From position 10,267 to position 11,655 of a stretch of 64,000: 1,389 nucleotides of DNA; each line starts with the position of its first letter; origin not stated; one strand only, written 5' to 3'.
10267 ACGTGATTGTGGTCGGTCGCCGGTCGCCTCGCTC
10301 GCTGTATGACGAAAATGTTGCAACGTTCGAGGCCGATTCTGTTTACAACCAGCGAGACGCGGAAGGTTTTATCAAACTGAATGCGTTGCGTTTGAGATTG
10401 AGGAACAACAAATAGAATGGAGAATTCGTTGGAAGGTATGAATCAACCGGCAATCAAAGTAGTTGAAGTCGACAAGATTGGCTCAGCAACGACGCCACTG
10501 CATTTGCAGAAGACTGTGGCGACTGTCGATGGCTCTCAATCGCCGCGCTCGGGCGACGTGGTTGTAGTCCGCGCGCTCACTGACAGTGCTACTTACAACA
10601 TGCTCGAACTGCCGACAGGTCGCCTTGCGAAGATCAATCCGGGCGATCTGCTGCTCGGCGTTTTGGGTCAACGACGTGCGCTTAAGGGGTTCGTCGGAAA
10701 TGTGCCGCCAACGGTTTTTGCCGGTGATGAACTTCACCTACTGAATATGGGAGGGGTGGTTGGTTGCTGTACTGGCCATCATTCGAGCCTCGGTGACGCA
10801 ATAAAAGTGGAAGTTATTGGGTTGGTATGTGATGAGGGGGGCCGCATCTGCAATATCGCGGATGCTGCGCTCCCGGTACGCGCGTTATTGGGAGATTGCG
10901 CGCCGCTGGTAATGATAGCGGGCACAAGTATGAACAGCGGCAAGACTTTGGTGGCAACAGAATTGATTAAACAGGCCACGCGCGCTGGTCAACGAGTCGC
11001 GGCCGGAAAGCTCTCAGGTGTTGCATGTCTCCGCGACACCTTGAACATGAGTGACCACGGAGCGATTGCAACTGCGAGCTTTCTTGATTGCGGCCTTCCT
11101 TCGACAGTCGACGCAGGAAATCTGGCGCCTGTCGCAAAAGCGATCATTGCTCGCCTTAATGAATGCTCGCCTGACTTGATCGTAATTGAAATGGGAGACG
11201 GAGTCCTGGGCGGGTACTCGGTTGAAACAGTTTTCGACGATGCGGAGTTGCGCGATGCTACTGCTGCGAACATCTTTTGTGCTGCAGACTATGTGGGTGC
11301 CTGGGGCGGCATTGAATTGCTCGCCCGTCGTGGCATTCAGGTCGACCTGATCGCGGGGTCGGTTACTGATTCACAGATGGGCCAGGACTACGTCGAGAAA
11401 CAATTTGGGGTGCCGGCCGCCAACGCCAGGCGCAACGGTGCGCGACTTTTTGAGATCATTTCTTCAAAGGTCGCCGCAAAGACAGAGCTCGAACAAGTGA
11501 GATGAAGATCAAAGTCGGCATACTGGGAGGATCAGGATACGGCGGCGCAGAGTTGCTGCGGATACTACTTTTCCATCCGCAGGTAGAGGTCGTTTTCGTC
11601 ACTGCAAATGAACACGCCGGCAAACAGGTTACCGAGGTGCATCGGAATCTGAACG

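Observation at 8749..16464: Arginine operon lacking argA/argJ and argE but carrying three extra genes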

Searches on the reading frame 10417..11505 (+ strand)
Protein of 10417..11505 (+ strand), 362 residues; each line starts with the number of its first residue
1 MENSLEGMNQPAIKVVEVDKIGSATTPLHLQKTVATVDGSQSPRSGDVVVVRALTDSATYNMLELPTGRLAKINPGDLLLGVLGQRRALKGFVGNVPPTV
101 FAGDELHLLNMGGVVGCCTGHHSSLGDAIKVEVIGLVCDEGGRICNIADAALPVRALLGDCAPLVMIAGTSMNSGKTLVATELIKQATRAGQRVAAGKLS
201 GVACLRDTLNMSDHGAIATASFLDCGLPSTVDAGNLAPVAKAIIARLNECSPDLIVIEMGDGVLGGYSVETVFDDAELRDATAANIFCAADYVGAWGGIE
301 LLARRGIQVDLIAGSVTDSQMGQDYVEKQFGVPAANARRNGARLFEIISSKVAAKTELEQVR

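Call 3: search_protein_families(library=pfam, proteins=[window:10417-11505:+], max_evalue=0.01)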
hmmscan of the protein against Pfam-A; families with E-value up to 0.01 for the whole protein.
window:10417-11505:+ (362 aa): 2 families
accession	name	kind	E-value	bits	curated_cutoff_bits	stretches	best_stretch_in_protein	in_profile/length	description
PF01656.29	CbiA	-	0.0023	18.3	25.4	1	165-199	1-35/125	CobQ/CobB/MinD/ParA nucleotide binding domain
PF07755.17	DUF1611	-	0.0052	16.7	25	0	162-195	12-45/201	Domain of unknown function (DUF1611_C) P-loop domain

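Call 4: search_protein_families(library=ncbifam, proteins=[window:10417-11505:+], max_evalue=0.01)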
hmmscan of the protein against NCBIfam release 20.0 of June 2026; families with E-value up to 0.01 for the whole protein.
window:10417-11505:+ (362 aa): 0 families

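Call 7: find_homologous_proteins(query=window:10417-11505:+, max_evalue=0.001)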
Query window:10417-11505:+ (362 aa): 3771 proteins with E <= 0.001 among 8000 candidates; the best 120 are listed.
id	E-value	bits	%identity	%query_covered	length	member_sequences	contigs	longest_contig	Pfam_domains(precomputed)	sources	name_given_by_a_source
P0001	7.7e-232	787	100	100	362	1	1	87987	-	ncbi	-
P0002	9.9e-231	783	99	100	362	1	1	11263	-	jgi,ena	-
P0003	1.3e-230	783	99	100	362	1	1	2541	-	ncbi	-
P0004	1.2e-210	717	93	98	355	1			-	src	-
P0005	4.2e-195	666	86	97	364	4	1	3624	-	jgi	jgi:hypothetical protein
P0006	4.2e-195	666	85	97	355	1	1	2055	-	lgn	-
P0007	1.7e-193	661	85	98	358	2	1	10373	-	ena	-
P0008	3.4e-193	659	83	98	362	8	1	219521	-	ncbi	-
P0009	3.3e-190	650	83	96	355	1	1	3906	-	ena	-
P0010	3.6e-189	646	82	97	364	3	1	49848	-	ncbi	-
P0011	2.0e-187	641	83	96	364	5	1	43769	-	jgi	jgi:hypothetical protein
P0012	7.9e-186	635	84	95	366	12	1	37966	-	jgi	jgi:hypothetical protein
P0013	1.6e-183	628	83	95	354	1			PF07755.18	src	-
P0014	5.3e-181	619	81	95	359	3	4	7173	-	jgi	jgi:hypothetical protein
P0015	1.5e-180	618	82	94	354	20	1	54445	-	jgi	jgi:hypothetical protein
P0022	8.9e-179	612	82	94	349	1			PF07755.18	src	-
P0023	9.1e-179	612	79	96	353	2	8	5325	PF07755.18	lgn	-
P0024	9.3e-179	612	79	97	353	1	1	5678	PF07755.18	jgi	jgi:hypothetical protein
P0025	9.7e-179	612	77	99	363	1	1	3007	PF07755.18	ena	-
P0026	1.3e-178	612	80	96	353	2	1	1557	PF07755.18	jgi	jgi:hypothetical protein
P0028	2.3e-178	611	78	98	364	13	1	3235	PF07755.18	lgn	-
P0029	3.7e-178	610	78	96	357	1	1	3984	PF07755.18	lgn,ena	-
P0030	5.0e-178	610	79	97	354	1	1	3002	PF07755.18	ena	-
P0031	5.5e-178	609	78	97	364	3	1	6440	PF07755.18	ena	-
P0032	5.7e-178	609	80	96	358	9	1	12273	PF07755.18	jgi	jgi:hypothetical protein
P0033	6.0e-178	609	78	97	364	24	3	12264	PF07755.18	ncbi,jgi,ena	-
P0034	6.7e-178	609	78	95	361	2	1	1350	PF07755.18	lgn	-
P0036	7.9e-178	609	79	96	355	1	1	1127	PF07755.18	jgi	jgi:hypothetical protein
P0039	9.2e-178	609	79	96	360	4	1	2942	PF07755.18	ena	-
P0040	1.2e-177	608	80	95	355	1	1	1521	PF07755.18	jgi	jgi:Domain of unknown function (DUF1611_C) P-loop domain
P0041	1.3e-177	608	77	97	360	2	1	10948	PF07755.18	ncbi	-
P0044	1.8e-177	608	78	97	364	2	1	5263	PF07755.18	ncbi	-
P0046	2.0e-177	608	81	95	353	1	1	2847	PF07755.18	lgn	-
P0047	2.4e-177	607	79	95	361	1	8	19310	PF07755.18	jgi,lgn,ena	jgi:hypothetical protein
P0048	2.5e-177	607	77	98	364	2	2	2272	PF07755.18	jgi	jgi:hypothetical protein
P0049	2.5e-177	607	78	96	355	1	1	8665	PF07755.18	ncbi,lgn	ncbi:MAG TPA: hypothetical protein VI306_08465 [Pyrinomonadaceae bacterium]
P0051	3.2e-177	607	79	96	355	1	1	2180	PF07755.18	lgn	-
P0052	3.6e-177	607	80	95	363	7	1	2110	PF07755.18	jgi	jgi:hypothetical protein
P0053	3.7e-177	607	79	95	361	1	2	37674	PF07755.18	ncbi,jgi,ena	jgi:hypothetical protein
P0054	3.7e-177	607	79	95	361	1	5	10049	PF07755.18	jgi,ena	-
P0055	3.9e-177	607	79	95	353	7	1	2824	PF07755.18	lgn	-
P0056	4.1e-177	607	77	98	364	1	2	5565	PF07755.18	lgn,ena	-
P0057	4.6e-177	606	78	95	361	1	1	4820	PF07755.18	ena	-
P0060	7.1e-177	606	78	97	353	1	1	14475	PF07755.18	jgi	jgi:hypothetical protein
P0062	7.8e-177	606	79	95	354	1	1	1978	PF07755.18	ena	-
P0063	8.1e-177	606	80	95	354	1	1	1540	PF07755.18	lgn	-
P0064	8.3e-177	606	80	94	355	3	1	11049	PF07755.18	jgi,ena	-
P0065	1.1e-176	605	78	95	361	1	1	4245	PF07755.18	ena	-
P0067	1.3e-176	605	78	97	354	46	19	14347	PF07755.18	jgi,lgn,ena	-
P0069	1.3e-176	605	80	94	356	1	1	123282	PF07755.18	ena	-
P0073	2.4e-176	604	78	95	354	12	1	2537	PF07755.18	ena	-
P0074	2.5e-176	604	78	95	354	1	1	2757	PF07755.18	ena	-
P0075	2.5e-176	604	81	94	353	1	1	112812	PF07755.18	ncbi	ncbi:MAG: hypothetical protein ABR556_00375 [Pyrinomonadaceae bacterium]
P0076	2.5e-176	604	77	98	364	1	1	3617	PF07755.18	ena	-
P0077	3.9e-176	603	78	95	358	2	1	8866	PF07755.18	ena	-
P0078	4.0e-176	603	78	95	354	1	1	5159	PF07755.18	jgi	-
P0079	4.1e-176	603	77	98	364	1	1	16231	PF07755.18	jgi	jgi:hypothetical protein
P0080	4.5e-176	603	77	96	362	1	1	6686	PF07755.18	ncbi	ncbi:MAG: hypothetical protein ABJB97_04330 [Acidobacteriota bacterium]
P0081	4.7e-176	603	78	95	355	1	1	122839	PF07755.18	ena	-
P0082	4.8e-176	603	78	96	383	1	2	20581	PF07755.18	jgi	jgi:hypothetical protein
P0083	4.9e-176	603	79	94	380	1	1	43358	PF07755.18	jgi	jgi:molybdopterin-guanine dinucleotide biosynthesis protein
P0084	5.7e-176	603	77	98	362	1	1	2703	PF07755.18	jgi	jgi:hypothetical protein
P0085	5.7e-176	603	79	96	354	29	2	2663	PF07755.18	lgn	-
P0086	6.1e-176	603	79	94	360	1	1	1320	PF07755.18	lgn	-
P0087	6.9e-176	603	77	98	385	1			PF07755.18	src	-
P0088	8.0e-176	602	77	98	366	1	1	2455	PF07755.18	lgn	-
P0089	1.1e-175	602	78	95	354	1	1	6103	PF07755.18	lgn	-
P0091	1.3e-175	602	76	96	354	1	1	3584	PF07755.18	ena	-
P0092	1.4e-175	602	78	95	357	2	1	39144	PF07755.18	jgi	-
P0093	1.5e-175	601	77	97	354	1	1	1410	PF07755.18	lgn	-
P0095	1.6e-175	601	78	95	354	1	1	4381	PF07755.18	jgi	jgi:hypothetical protein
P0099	2.4e-175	601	80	94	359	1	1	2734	PF07755.18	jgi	jgi:hypothetical protein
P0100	2.4e-175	601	78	95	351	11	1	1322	PF07755.18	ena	-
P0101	2.4e-175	601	77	98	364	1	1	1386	PF07755.18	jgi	jgi:hypothetical protein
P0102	2.4e-175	601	78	95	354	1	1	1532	PF07755.18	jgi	jgi:dethiobiotin synthetase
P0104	2.6e-175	601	77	97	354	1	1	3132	PF07755.18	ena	-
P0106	3.1e-175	600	78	96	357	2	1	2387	PF07755.18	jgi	jgi:hypothetical protein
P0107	3.1e-175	600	77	97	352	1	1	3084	PF07755.18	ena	-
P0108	3.3e-175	600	79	95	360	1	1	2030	PF07755.18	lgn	-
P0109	3.3e-175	600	78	95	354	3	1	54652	PF07755.18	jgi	jgi:hypothetical protein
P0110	3.3e-175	600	78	95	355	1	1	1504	PF07755.18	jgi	jgi:hypothetical protein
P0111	3.5e-175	600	79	95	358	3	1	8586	PF07755.18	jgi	jgi:hypothetical protein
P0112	3.5e-175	600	78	95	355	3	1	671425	PF07755.18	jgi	jgi:hypothetical protein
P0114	3.6e-175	600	78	99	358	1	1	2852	PF07755.18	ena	-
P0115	3.8e-175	600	77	98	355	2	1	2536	PF07755.18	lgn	-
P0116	3.8e-175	600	77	94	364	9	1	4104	PF07755.18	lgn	-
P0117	3.8e-175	600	78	95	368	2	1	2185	PF07755.18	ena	-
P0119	4.4e-175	600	80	95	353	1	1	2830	PF07755.18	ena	-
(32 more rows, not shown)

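Call 11: find_encoding_contigs(protein=window:10417-11505:+, flank=10000, max_places=3)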
Protein window:10417-11505:+ (362 aa): no gene with exactly this product is on record in the collection.

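Call 12: find_encoding_contigs(protein=P0001, flank=10000, max_places=3)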
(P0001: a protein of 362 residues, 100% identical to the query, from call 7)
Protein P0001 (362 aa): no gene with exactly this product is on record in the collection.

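Call 13: find_encoding_contigs(protein=P0112, flank=10000, max_places=3)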
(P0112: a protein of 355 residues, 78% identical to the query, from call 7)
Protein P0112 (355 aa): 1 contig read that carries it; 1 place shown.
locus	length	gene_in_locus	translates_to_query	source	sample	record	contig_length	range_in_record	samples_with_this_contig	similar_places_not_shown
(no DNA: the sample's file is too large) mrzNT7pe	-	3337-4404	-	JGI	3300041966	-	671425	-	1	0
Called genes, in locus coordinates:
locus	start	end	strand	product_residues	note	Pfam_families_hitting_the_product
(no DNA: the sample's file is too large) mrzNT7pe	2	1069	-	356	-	?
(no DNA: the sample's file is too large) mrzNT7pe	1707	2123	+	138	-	PF01316:Arg_repressor, PF02863:Arg_repressor_C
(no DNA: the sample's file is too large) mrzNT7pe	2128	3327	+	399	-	PF00764:Arginosuc_synth, PF20979:Arginosuc_syn_C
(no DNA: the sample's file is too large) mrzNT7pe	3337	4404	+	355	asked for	PF07755:DUF1611 (faint)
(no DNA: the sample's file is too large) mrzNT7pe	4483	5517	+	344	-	PF01118:Semialdhyde_dh, PF02774:Semialdhyde_dhC, PF22698:Semialdhyde_dhC_1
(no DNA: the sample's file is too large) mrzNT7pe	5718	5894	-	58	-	-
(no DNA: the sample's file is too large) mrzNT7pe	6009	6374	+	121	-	PF01588:tRNA_bind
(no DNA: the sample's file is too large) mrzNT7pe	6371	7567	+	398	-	PF00202:Aminotran_3, PF00155:Aminotran_1_2 (weak)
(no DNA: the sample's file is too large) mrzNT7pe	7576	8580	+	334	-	PF02729:OTCace_N, PF00185:OTCace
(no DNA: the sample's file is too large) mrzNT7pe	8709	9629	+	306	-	PF00696:AA_kinase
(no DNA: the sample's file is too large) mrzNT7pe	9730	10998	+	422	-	PF00085:Thioredoxin (weak), PF00578:AhpC-TSA, PF08534:Redoxin, PF13905:Thioredoxin_8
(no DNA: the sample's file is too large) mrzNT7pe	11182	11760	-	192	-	-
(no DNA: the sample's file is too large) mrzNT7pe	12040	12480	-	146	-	-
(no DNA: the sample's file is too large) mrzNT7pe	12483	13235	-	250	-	PF01814:Hemerythrin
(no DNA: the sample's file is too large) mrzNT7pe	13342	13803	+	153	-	PF12826:HHH_2 (faint), PF14716:HHH_8, PF11731:Cdd1 (faint), PF12836:HHH_3 (faint), PF11798:IMS_HHH (faint), PF00633:HHH (faint), PF10391:DNA_pol_lambd_f (faint), PF14520:HHH_5, +1 more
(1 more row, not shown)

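Call 15: search_solved_structures(query=window:10417-11505:+, max_evalue=10, show_alignments=2)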
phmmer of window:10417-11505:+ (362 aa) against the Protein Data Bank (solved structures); distinct sequences matched with E-value up to 10: 1.
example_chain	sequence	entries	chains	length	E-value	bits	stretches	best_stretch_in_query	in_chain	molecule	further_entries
2wew_A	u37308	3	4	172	0.67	12.4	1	19-86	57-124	APOLIPOPROTEIN M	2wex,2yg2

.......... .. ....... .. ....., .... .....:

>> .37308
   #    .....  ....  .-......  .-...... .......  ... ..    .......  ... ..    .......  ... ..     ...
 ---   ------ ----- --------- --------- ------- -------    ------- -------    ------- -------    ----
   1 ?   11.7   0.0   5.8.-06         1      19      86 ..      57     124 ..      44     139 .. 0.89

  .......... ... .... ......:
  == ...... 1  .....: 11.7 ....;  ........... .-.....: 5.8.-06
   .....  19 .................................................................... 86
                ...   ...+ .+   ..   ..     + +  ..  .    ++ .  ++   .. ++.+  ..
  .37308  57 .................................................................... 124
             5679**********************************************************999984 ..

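Call 16: search_protein_families(library=pfam, proteins=[window:10417-11505:+, P0112, P0024, P0083], max_evalue=10)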
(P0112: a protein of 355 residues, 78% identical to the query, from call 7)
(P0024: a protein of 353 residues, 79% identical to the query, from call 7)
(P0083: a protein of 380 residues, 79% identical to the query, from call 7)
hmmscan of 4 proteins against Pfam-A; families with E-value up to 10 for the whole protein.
window:10417-11505:+ (362 aa): 4 families
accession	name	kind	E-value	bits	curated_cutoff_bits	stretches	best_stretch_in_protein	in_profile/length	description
PF01656.29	CbiA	-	0.0023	18.3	25.4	1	165-199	1-35/125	CobQ/CobB/MinD/ParA nucleotide binding domain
PF07755.17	DUF1611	-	0.0052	16.7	25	1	162-195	12-45/201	Domain of unknown function (DUF1611_C) P-loop domain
PF13500.12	AAA_26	-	0.026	14.8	27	1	165-194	3-32/198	AAA domain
PF03205.20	MobB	-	0.083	13.2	26.6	1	165-199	2-35/133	Molybdopterin guanine dinucleotide synthesis protein B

P0112 (355 aa): 3 families
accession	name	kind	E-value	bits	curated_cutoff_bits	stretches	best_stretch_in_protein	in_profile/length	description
PF07755.17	DUF1611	-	4.2e-05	23.5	25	1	154-189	10-45/201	Domain of unknown function (DUF1611_C) P-loop domain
PF01656.29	CbiA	-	0.0026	18.1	25.4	1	160-194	2-36/125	CobQ/CobB/MinD/ParA nucleotide binding domain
PF03205.20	MobB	-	0.079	13.3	26.6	1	160-210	3-57/133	Molybdopterin guanine dinucleotide synthesis protein B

P0024 (353 aa): 3 families
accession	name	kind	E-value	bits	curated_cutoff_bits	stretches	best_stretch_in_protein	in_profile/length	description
PF07755.17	DUF1611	-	3.5e-05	23.7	25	1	155-189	11-45/201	Domain of unknown function (DUF1611_C) P-loop domain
PF01656.29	CbiA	-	0.012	16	25.4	1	160-193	2-35/125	CobQ/CobB/MinD/ParA nucleotide binding domain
PF03205.20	MobB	-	0.024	15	26.6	1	160-252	3-97/133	Molybdopterin guanine dinucleotide synthesis protein B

P0083 (380 aa): 3 families
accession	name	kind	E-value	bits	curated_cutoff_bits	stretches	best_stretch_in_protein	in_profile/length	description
PF07755.17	DUF1611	-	3.6e-05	23.7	25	1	156-191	10-45/201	Domain of unknown function (DUF1611_C) P-loop domain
PF01656.29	CbiA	-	0.0038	17.6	25.4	1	161-197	1-37/125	CobQ/CobB/MinD/ParA nucleotide binding domain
PF03205.20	MobB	-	0.054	13.8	26.6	1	160-196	1-36/133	Molybdopterin guanine dinucleotide synthesis protein B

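Call 20: search_protein_representatives(protein=window:10417-11505:+)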
Query: 362 residues. Proteins with E-value up to 0.001 (for the whole library): 1420; up to 1e-10: 910; up to 1e-30: 151. The best 150 are listed.
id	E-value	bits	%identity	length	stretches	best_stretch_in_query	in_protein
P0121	1.2e-130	452.2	77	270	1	89-355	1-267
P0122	2.5e-107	375.5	78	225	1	137-356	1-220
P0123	3.5e-106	371.7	75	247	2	162-322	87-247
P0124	1.8e-102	359.5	49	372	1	14-355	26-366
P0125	8.0e-102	357.4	50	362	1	16-348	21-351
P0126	5.3e-92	325.1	47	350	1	15-348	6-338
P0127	4.1e-91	322.2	73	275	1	14-214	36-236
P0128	1.2e-88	314.1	48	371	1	17-353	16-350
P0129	1.0e-86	307.7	47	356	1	9-351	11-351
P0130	4.1e-85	302.5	47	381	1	10-353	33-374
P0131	5.2e-84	298.8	60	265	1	12-260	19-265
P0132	2.4e-81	290.0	45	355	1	18-357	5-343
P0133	8.3e-78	278.4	44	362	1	14-342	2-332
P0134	5.9e-76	272.3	46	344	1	15-346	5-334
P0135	9.6e-76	271.6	41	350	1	16-354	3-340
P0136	3.5e-75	269.8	43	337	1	16-353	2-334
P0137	9.5e-75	268.4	43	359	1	16-355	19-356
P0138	1.3e-72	261.4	42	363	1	18-347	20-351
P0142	1.1e-71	258.3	42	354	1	17-353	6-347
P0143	2.2e-69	250.7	41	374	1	14-352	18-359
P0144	2.9e-69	250.3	43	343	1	16-355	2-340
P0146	5.9e-69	249.3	39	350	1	17-350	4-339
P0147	3.2e-68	246.9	39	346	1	16-353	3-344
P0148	8.7e-68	245.5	41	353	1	20-344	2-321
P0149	3.0e-67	243.7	43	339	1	17-348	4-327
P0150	1.8e-64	234.6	39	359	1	16-352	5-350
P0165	1.9e-54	201.6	34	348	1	27-352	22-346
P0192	2.0e-44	168.7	31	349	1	14-356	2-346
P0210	1.2e-40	156.3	31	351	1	46-350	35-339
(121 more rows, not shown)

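Call 22: search_solved_structures(query=A2, max_evalue=10, show_alignments=3)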
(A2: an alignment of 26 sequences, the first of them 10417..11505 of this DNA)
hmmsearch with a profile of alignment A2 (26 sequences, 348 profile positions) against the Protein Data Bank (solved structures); distinct sequences matched with E-value up to 10: 47.
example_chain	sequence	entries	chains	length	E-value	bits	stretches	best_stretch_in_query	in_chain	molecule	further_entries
1rj9_A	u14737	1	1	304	3.2e-05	26.1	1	110-182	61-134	Signal Recognition Protein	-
2j7p_D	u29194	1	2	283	4.8e-05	25.5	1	110-182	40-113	CELL DIVISION PROTEIN FTSY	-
2cnw_D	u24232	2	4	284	4.9e-05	25.5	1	110-182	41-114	CELL DIVISION PROTEIN FTSY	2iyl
1okk_D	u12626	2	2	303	6e-05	25.2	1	110-182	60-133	CELL DIVISION PROTEIN FTSY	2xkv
2q9a_A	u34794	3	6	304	6e-05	25.2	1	110-182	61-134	Cell division protein ftsY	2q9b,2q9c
3fgn_A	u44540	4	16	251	0.00098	21.2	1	146-194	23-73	Dethiobiotin synthetase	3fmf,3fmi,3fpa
4oyh_A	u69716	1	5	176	0.0036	19.4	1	149-190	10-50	Molybdopterin-guanine dinucleotide biosynthesis protein B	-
6cve_A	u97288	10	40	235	0.0057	18.7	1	150-194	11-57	ATP-dependent dethiobiotin synthetase BioD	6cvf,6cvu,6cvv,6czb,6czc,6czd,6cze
6nka_A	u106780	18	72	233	0.0061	18.6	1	150-194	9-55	ATP-dependent dethiobiotin synthetase BioD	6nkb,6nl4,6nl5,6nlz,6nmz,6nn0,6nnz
4nkr_A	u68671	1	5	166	0.0068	18.5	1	150-190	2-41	Molybdopterin-guanine dinucleotide biosynthesis protein B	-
4wop_A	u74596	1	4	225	0.017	17.1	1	151-194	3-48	ATP-dependent dethiobiotin synthetase BioD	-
1dts_A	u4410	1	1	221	0.022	16.8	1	153-186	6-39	DETHIOBIOTIN SYNTHETASE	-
1a82_A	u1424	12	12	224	0.023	16.7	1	153-186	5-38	DETHIOBIOTIN SYNTHETASE | PROTEIN (DETHIOBIOTIN SYNTHETASE) | DETHIOBIOTIN SYNTHASE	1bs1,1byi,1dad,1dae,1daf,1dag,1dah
1np6_A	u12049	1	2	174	0.039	16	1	149-246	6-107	Molybdopterin-guanine dinucleotide biosynthesis protein B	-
3of5_A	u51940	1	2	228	0.044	15.8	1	153-190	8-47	Dethiobiotin synthetase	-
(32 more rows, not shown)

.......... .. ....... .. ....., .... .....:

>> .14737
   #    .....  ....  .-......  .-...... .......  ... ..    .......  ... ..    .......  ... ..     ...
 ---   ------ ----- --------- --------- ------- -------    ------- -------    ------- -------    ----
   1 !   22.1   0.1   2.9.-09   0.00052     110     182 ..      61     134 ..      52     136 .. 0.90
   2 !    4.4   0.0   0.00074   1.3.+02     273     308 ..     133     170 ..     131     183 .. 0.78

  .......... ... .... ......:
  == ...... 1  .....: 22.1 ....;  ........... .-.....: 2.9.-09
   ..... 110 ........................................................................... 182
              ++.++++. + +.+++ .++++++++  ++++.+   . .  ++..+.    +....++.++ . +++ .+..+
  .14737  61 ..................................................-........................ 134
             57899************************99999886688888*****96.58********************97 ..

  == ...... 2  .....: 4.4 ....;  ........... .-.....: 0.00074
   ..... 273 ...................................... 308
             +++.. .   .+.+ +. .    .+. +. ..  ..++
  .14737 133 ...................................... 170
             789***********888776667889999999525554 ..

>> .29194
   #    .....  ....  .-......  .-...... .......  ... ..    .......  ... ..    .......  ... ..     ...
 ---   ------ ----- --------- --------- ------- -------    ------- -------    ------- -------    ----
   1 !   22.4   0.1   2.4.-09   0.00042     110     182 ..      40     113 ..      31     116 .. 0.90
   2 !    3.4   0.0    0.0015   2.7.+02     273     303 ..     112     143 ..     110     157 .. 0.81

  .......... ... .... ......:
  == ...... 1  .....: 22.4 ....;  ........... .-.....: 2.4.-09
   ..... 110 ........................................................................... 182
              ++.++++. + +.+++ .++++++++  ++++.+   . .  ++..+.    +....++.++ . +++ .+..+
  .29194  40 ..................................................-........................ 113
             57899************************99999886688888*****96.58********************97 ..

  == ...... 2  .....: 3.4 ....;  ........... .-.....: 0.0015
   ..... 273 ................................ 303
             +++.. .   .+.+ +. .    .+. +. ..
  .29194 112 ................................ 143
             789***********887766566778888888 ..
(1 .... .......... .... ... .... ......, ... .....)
